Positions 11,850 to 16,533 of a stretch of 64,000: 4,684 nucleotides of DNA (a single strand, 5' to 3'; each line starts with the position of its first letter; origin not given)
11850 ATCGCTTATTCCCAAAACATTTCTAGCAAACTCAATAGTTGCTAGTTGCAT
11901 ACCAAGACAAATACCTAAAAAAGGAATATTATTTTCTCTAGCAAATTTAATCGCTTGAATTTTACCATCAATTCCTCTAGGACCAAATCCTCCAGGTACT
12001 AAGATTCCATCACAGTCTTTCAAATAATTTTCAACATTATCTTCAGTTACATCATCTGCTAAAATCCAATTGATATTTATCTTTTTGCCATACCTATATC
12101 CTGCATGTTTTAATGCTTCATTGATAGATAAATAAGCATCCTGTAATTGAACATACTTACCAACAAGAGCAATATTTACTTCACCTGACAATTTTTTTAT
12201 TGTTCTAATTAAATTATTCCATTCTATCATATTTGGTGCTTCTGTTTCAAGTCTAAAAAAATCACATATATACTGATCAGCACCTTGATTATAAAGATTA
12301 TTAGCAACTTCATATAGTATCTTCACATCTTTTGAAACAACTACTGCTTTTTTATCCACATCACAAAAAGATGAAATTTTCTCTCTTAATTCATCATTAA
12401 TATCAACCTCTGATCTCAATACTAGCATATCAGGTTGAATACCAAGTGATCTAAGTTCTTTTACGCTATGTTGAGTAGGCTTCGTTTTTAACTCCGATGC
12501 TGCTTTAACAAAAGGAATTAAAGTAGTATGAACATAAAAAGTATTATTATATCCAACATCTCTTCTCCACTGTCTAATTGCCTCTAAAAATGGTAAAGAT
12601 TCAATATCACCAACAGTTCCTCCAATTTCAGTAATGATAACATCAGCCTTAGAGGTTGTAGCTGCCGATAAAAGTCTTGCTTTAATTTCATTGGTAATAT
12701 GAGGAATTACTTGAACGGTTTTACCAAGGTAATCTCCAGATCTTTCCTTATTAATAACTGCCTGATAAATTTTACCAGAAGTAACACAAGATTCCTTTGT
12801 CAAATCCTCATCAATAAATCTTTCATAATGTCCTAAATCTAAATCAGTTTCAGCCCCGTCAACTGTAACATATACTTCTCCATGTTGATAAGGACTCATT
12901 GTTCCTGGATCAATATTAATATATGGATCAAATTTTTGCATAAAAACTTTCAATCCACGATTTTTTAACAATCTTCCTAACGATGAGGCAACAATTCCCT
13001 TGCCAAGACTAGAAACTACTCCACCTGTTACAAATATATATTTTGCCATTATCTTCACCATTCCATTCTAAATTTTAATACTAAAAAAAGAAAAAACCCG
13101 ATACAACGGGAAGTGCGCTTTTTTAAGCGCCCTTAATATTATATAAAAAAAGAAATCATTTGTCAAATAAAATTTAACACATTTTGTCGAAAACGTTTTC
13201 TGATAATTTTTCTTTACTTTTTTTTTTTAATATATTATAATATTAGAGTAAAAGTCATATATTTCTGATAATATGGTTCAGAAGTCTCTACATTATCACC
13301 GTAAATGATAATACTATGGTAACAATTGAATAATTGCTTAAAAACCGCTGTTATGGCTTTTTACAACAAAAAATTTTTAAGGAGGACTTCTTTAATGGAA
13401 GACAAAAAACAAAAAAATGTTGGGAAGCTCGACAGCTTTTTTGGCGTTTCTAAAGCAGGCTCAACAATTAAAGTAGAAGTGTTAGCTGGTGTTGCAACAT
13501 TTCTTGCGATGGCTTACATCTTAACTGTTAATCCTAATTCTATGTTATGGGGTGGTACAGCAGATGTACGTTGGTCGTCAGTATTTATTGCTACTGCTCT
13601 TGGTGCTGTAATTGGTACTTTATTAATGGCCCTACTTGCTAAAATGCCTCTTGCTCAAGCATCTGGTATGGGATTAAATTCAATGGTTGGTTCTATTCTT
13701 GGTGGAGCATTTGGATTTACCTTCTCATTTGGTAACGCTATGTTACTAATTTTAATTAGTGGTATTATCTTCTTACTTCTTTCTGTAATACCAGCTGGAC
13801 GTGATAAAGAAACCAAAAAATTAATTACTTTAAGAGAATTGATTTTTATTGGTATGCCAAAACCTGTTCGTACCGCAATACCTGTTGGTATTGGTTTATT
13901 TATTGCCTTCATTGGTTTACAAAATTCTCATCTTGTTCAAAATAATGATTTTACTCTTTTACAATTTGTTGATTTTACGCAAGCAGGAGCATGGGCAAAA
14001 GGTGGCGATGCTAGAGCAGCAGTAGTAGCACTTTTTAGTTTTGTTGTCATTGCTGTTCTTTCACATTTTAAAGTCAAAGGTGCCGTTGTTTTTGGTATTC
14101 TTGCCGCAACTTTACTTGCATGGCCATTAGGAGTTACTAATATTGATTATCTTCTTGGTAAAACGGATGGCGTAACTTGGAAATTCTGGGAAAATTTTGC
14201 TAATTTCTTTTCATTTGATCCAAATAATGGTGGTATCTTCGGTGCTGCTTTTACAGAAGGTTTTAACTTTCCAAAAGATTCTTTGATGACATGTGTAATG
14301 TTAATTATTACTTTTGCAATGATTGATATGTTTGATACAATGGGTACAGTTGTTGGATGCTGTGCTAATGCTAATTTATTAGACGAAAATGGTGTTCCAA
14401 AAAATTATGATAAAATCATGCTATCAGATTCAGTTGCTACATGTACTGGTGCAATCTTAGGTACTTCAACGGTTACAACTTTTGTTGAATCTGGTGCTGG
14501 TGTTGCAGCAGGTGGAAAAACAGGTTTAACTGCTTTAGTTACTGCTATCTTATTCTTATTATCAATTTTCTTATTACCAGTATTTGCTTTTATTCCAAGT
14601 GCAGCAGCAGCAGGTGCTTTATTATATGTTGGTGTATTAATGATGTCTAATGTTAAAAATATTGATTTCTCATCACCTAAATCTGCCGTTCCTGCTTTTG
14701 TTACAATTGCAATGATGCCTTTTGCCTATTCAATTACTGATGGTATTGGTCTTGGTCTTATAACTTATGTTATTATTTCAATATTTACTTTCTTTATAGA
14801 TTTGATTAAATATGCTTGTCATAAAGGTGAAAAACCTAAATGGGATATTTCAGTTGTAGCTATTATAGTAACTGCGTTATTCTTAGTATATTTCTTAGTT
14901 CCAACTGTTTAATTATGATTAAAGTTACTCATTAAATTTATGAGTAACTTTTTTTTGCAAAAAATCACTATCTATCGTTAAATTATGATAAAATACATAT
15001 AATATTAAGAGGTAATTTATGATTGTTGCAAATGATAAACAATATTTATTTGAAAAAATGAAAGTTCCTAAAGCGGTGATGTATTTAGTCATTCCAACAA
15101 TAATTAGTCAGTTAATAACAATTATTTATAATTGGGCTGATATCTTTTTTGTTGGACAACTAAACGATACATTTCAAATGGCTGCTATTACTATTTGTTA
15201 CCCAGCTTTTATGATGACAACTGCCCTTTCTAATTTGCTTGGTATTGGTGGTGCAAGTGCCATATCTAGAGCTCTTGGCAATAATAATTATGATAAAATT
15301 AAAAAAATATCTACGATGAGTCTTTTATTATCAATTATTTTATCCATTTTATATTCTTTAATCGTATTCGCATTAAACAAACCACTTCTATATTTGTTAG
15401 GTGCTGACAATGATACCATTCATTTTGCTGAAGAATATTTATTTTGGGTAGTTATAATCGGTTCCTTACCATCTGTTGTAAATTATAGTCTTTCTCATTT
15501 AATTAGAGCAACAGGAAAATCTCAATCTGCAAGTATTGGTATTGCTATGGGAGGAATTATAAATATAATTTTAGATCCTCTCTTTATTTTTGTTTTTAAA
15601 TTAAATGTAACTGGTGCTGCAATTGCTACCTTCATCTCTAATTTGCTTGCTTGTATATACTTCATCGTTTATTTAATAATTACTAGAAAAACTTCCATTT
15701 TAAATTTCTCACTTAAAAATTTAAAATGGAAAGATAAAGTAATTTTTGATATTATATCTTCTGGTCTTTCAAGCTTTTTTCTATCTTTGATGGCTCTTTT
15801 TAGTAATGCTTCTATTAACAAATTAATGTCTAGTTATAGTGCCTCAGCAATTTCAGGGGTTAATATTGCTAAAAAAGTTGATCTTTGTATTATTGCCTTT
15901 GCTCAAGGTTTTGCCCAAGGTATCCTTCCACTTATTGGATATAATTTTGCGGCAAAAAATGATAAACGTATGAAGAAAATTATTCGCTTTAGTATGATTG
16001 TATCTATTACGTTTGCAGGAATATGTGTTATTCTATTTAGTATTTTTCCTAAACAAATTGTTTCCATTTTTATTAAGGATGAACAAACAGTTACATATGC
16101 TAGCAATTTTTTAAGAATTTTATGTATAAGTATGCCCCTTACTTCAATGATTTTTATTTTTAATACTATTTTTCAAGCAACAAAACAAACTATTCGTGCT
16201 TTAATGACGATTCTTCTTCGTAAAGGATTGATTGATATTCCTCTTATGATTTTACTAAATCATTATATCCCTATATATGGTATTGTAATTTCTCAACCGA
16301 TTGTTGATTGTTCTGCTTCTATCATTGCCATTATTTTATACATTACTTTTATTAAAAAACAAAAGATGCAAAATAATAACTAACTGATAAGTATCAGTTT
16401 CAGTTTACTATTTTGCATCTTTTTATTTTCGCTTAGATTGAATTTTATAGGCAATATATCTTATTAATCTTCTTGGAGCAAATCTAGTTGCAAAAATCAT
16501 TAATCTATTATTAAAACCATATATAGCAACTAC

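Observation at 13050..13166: pyrG leader looks like a CTP-sensing reiterative-transcription attenuator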

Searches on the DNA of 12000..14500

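Call 4: search_rna_families(source=window, start=12000, end=14500, threshold=evalue, max_evalue=10, show_alignments=3)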
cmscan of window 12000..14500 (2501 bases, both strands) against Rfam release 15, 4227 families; matches with E-value up to 10: 5.
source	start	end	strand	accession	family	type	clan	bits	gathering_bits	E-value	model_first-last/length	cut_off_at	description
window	13235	13336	+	RF00167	Purine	Cis-reg; riboswitch;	CL00123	76.8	37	2.4e-13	1-102/102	no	Purine riboswitch aptamer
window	14009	14064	+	RF04036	mir-2076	Gene; miRNA;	-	24.8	90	0.043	1-68/68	no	mir-2076 microRNA precursor family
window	12439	12542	+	RF01871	MALAT1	Gene; lncRNA;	-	22.9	70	5.1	1-95/95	no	Metastasis associated lung adenocarcinoma transcript 1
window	12477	12547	-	RF00705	mir-202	Gene; miRNA;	-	16.5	51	3.1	1-76/76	no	mir-202 microRNA precursor family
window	13943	13969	+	RF00066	U7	Gene; snRNA;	-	16.2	34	2.7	1-62/62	no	U7 small nuclear RNA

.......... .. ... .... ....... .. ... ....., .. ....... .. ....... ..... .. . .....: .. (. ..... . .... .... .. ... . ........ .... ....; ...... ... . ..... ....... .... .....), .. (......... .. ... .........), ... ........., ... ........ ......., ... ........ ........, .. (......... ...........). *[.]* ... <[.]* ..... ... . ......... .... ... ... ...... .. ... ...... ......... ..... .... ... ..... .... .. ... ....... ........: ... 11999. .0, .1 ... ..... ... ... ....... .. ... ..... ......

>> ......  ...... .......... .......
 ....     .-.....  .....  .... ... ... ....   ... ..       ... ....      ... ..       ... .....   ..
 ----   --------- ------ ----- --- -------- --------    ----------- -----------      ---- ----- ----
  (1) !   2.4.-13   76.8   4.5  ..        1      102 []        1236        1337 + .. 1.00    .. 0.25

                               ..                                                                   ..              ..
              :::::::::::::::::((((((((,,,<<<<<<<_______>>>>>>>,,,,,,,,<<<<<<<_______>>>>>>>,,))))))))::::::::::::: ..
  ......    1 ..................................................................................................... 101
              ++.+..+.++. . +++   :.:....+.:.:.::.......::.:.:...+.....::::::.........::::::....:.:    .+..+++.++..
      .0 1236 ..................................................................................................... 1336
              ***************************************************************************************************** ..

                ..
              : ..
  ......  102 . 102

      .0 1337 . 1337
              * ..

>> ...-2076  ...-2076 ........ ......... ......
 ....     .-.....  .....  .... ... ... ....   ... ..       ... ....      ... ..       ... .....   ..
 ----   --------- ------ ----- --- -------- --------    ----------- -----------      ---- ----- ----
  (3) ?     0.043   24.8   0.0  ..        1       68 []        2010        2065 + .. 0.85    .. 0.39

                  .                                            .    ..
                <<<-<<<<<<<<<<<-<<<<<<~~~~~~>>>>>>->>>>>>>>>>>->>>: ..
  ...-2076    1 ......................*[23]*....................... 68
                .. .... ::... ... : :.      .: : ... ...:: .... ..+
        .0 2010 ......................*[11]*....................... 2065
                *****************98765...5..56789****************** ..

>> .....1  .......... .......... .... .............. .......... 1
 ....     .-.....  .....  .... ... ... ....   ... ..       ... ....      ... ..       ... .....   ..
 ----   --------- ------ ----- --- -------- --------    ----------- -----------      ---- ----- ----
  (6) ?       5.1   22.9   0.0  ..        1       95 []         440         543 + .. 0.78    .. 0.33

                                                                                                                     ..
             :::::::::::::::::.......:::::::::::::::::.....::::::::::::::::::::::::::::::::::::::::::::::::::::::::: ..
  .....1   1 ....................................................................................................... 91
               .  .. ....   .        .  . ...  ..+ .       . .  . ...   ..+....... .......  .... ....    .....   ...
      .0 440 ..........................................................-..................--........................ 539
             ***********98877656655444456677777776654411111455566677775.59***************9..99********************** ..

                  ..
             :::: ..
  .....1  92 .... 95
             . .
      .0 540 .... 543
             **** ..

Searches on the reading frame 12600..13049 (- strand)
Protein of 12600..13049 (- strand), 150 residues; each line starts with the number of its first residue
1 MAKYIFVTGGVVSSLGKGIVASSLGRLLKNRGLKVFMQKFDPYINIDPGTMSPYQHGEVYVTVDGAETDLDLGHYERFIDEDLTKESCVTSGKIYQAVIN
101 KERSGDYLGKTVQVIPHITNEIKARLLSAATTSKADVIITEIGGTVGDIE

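Call 26: find_related_loci(query=window:12600-13049:-, collection=metagenome_contigs, flank=500)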
Query window:12600-13049:- (150 aa) in metagenome_contigs; peptide patterns used: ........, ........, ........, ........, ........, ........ (x = any residue, [..] = any of these).
600 stretches matched a pattern (row limit reached: there are more); 596 encode a relative of the query (tblastn E <= 1e-3); the best 80 are kept; 80 distinct loci.
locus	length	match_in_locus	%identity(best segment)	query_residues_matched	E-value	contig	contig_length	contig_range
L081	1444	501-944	83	3-150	6e-84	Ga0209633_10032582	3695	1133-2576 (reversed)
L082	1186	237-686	82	1-150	3e-86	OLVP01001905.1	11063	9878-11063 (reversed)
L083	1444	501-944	83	3-150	5e-83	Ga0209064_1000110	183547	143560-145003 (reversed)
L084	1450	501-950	81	1-150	7e-83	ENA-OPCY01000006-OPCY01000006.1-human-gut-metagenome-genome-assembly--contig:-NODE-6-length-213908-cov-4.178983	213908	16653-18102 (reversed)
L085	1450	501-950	81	1-150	4e-84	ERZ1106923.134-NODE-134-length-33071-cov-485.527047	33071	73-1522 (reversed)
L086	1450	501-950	81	1-150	5e-82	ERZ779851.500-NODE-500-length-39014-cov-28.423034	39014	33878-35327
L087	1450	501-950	81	1-150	6e-83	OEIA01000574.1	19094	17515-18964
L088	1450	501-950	81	1-150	4e-82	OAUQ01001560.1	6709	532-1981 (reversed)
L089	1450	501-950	77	1-150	3e-80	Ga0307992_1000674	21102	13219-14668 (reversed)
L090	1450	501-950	78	1-150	9e-80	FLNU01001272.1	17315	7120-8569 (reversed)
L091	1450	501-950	79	1-150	2e-79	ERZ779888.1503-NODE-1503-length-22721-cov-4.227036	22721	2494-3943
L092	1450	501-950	76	1-150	3e-79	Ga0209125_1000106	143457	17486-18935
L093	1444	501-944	80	3-150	1e-79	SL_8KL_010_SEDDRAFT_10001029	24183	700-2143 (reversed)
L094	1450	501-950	79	1-150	2e-79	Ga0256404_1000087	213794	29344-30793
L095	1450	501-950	77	1-150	2e-79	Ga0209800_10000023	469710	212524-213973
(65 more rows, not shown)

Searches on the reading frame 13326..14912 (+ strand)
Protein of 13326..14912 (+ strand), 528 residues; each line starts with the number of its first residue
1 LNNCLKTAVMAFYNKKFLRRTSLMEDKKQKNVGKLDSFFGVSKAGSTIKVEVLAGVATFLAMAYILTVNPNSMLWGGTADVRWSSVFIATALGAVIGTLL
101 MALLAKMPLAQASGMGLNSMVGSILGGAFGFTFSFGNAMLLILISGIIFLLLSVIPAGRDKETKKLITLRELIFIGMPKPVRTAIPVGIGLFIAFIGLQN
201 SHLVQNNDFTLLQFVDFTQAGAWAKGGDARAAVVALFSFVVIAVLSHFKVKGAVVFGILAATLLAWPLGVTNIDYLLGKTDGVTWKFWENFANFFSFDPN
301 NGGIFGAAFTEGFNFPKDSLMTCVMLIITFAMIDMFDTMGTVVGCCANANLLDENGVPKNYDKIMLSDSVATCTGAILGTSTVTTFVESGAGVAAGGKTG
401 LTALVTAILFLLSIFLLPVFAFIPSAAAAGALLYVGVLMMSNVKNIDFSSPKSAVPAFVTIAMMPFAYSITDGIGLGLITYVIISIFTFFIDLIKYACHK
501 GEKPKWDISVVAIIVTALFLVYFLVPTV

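Call 23: search_protein_families(library=pfam, proteins=[window:13326-14912:+])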
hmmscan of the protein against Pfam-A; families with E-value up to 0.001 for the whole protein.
window:13326-14912:+ (528 aa): 2 families
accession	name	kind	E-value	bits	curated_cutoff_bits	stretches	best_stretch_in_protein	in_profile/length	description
PF00860.26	Xan_ur_permease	-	9.5e-31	107.3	27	1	51-472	3-385/389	Permease family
PF00955.27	HCO3_cotransp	-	4.3e-06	26.2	27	1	401-446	422-467/551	HCO3- transporter integral membrane domain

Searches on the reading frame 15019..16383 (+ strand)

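Call 23: search_protein_families(library=pfam, proteins=[window:15019-16383:+])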
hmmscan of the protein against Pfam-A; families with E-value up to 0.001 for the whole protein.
window:15019-16383:+ (454 aa): 1 family
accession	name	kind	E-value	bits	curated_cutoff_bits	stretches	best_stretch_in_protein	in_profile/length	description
PF01554.23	MatE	-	1.8e-46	158.2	24.9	2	26-188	1-161/161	MatE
